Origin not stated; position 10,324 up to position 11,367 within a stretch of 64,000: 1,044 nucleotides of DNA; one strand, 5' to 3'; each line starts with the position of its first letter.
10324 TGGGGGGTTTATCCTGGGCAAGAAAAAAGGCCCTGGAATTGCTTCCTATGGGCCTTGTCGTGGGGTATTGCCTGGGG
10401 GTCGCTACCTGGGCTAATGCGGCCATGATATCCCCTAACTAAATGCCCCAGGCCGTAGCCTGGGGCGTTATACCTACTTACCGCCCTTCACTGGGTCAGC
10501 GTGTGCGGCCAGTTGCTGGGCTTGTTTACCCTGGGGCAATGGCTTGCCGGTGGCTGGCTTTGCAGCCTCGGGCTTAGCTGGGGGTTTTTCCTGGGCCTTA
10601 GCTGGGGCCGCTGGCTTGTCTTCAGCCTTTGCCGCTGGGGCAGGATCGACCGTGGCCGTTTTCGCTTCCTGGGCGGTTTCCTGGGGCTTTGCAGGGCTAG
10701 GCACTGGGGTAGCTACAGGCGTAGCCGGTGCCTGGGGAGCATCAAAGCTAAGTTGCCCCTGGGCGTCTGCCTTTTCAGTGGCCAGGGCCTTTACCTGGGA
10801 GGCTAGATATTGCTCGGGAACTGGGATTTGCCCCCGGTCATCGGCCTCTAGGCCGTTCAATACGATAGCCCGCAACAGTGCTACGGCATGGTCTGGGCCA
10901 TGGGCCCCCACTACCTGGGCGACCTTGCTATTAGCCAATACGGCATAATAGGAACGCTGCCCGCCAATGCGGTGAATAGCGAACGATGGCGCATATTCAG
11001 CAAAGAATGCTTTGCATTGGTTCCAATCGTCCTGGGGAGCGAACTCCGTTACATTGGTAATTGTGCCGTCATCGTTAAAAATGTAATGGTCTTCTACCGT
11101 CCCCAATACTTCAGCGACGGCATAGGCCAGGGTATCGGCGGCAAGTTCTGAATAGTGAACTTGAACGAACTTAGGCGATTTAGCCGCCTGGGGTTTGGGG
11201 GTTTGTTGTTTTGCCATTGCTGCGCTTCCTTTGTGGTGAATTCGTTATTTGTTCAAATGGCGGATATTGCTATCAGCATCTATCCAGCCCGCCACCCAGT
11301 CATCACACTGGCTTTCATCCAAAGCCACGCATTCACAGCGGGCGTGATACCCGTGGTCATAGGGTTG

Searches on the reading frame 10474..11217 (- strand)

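Call 14: search_protein_families(library=phrogs, proteins=[window:10474-11217:-], max_evalue=0.001)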
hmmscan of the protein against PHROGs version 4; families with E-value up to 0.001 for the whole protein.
window:10474-11217:- (247 aa): 1 family
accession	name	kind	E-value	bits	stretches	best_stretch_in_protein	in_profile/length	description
phrog_4389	-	unknown function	6.6e-07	30.6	1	17-121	3-121/135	-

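Call 77: search_protein_families(library=pfam, proteins=[window:10474-11217:-], max_evalue=0.001)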
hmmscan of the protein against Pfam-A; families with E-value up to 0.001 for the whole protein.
window:10474-11217:- (247 aa): 0 families
